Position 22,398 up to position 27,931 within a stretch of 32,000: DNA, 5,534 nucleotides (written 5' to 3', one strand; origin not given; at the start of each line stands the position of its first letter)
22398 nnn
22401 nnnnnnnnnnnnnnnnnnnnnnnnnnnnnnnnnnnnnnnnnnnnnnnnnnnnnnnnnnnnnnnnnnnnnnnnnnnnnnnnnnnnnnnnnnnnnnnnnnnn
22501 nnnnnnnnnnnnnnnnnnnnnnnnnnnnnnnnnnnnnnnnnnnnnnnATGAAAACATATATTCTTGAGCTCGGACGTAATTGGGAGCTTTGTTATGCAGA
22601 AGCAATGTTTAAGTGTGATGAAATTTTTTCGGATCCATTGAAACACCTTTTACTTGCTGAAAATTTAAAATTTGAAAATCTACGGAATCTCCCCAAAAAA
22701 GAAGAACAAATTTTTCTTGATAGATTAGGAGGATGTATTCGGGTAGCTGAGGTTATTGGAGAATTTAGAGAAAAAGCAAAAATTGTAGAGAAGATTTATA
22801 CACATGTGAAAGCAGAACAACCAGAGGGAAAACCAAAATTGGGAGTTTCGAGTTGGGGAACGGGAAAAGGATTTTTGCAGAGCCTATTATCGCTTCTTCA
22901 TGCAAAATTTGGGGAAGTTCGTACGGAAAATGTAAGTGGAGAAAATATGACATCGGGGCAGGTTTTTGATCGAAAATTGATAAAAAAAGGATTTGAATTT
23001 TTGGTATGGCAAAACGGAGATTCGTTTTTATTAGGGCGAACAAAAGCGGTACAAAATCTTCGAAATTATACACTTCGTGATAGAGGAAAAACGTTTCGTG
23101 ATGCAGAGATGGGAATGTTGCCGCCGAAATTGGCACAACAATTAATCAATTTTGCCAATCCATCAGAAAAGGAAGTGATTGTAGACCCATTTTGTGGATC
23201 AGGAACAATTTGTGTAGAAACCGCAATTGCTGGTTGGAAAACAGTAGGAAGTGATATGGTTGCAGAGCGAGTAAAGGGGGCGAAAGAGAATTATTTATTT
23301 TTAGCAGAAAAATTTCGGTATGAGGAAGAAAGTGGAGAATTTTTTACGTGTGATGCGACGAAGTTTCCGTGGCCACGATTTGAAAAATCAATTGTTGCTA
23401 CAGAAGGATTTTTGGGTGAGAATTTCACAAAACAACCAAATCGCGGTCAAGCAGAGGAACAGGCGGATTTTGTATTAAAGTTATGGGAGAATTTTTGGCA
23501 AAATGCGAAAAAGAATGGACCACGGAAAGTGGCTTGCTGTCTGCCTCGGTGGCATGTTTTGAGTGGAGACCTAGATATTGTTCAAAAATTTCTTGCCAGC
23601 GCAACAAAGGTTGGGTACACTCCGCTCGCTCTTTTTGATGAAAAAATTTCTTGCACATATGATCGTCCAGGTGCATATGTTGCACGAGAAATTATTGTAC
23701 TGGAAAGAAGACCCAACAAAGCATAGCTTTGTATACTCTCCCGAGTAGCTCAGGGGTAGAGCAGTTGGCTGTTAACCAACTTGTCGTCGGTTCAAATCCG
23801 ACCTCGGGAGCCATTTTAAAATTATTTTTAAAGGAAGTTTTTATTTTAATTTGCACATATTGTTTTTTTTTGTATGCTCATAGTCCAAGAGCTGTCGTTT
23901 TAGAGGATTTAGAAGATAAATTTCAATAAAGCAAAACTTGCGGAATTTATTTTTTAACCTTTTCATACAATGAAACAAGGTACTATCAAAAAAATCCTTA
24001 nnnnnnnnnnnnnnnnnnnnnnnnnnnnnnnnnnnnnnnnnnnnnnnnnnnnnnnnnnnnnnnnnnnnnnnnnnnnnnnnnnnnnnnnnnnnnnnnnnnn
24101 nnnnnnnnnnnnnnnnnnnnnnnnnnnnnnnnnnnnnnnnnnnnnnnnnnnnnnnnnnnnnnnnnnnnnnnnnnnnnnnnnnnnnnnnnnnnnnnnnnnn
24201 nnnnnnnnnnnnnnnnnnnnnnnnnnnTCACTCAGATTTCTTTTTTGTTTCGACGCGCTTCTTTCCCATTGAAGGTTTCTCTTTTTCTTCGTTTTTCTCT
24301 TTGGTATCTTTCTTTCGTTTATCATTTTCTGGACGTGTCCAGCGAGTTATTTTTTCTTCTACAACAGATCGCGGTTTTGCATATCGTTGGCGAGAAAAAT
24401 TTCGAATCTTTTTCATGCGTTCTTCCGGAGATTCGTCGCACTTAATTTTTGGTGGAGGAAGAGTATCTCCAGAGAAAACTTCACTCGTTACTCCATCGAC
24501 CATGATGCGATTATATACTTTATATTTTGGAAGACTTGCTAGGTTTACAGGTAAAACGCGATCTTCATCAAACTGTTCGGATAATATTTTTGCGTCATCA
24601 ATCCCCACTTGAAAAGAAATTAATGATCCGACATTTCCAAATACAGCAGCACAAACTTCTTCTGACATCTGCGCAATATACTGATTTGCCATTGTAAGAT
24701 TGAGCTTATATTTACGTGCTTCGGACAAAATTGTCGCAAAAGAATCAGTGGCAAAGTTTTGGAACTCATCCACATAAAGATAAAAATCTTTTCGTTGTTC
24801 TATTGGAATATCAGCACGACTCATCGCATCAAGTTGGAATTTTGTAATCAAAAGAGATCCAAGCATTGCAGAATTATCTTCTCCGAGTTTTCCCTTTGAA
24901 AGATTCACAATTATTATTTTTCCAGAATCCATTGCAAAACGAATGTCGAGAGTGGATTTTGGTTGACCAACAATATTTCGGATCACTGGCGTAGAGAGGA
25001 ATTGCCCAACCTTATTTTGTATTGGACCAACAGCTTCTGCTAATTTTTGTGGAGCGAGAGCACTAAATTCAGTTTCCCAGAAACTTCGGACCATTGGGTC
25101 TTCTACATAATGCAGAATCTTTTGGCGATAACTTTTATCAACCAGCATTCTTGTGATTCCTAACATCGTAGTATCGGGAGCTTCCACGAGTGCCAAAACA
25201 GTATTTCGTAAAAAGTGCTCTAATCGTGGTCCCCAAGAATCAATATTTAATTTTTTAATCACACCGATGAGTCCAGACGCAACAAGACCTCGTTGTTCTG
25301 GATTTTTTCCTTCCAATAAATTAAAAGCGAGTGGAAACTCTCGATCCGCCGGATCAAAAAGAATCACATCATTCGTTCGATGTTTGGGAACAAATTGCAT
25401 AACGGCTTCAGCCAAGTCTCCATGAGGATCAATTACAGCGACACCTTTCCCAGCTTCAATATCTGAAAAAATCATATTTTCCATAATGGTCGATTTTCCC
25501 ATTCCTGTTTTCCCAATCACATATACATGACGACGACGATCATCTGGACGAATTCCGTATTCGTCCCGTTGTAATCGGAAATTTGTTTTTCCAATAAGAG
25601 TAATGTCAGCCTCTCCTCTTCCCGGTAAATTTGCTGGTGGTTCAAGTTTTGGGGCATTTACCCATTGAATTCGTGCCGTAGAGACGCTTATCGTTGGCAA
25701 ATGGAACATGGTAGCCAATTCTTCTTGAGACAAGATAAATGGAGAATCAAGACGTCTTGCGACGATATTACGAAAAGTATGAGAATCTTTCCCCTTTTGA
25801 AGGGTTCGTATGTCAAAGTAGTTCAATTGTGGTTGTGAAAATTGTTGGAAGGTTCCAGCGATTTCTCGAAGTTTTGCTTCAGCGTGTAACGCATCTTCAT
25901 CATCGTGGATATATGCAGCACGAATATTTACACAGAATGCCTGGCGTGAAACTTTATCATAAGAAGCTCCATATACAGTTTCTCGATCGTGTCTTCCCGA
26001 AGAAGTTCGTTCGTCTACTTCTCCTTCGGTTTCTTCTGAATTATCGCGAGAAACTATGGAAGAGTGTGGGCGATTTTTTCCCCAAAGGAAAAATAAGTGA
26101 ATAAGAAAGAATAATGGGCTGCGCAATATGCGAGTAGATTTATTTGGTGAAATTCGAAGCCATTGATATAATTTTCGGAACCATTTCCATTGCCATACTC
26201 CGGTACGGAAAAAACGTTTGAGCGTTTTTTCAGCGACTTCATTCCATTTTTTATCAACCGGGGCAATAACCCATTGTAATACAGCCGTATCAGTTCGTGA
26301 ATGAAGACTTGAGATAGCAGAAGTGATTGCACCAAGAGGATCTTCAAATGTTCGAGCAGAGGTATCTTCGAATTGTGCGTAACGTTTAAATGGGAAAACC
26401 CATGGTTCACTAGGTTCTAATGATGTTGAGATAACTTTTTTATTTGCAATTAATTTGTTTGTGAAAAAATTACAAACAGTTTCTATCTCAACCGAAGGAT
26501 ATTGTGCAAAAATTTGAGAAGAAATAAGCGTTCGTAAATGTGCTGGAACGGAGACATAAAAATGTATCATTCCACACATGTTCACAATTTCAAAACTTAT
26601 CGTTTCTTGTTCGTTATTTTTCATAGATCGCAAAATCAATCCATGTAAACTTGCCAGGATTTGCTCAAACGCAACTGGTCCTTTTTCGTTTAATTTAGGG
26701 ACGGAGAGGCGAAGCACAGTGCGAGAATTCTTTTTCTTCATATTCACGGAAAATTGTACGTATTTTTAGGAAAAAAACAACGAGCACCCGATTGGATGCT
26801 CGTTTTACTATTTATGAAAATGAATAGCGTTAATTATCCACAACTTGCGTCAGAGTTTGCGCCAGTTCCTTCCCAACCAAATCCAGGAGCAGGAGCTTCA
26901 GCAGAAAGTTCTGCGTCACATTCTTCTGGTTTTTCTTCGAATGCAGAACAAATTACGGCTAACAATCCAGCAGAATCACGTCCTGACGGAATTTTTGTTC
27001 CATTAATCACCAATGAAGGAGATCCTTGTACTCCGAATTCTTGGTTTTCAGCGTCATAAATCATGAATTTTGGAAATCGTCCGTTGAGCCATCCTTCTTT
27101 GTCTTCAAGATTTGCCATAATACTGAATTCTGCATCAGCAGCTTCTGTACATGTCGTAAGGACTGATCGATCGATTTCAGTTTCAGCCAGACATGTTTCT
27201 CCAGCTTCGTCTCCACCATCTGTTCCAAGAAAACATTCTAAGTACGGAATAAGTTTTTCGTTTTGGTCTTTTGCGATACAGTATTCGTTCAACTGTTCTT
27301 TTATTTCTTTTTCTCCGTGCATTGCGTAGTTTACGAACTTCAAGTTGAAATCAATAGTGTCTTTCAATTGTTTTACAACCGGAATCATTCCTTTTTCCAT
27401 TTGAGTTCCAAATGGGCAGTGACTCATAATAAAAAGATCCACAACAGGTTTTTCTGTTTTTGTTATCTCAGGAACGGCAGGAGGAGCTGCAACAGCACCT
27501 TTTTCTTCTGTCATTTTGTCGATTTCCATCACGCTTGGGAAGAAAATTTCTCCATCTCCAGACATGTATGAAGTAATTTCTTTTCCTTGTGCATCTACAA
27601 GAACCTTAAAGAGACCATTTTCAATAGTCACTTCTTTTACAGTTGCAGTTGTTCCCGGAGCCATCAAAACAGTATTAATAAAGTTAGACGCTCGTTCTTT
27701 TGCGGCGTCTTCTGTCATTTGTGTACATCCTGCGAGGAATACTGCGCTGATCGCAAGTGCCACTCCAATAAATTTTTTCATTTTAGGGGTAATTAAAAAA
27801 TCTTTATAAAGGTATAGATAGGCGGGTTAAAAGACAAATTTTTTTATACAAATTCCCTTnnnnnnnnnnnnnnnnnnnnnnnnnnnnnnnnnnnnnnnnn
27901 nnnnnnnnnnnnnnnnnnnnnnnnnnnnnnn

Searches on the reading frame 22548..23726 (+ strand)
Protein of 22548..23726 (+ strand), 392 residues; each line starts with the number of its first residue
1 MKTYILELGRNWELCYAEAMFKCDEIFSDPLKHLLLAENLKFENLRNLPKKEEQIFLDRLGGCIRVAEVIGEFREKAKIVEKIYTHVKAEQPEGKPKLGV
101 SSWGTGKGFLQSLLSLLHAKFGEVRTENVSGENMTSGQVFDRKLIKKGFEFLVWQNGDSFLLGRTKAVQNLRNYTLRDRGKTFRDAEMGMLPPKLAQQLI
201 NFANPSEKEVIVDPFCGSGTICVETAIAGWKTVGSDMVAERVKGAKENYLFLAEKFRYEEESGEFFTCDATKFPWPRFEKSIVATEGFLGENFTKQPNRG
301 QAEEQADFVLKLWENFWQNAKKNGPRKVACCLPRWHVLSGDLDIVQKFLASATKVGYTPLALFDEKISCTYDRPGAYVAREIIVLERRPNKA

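Call 70: search_protein_families(library=pfam, proteins=[window:22548-23726:+], max_evalue=0.00001)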
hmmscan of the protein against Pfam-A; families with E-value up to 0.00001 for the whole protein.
window:22548-23726:+ (392 aa): 2 families
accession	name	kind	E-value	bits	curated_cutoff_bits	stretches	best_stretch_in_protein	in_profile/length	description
PF01170.24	UPF0020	-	1.4e-10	41.6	22.3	1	187-233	8-54/197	RMKL-like, methyltransferase domain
PF01555.25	N6_N4_Mtase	-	2e-06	28.4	26.7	1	191-247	166-221/221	DNA methylase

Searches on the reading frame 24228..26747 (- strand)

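Call 70: search_protein_families(library=pfam, proteins=[window:24228-26747:-], max_evalue=0.00001)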
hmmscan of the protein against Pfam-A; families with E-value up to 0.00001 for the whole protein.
window:24228-26747:- (839 aa): 3 families
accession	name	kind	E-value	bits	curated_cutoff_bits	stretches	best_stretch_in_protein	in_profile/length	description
PF01935.23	DUF87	-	6.4e-10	39.9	23.2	1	405-618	23-203/220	Helicase HerA, central domain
PF10412.15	TrwB_AAD_bind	-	1.7e-08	34.2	20.5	1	402-714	12-310/387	Type IV secretion-system coupling protein DNA-binding domain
PF02534.20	T4SS-DNA_transf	-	9.4e-07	28.5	20.1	0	403-476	44-112/468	Type IV secretory system Conjugative DNA transfer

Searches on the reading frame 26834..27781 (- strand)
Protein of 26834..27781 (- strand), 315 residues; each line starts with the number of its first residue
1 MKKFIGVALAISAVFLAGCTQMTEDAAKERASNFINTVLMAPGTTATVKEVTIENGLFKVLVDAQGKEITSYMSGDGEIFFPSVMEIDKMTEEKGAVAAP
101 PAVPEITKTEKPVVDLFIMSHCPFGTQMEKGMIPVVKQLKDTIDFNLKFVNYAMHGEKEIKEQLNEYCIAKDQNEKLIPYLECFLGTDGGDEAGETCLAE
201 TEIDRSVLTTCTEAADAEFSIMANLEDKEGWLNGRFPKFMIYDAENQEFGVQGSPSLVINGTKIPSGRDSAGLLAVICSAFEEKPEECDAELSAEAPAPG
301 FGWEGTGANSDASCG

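Call 73: search_protein_families(library=pfam, proteins=[window:26834-27781:-], max_evalue=10)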
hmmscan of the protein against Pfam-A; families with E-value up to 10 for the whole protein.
window:26834-27781:- (315 aa): 3 families
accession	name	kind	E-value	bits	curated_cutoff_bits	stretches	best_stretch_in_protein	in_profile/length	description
PF03227.22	GILT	-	0.0012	19.5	22.4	1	114-200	2-106/107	Gamma interferon inducible lysosomal thiol reductase (GILT)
PF13098.12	Thioredoxin_2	-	0.0029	18.4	27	1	107-177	2-67/104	Thioredoxin-like domain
PF13462.12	Thioredoxin_4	-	0.15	12.7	23.2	1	113-274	16-160/165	Thioredoxin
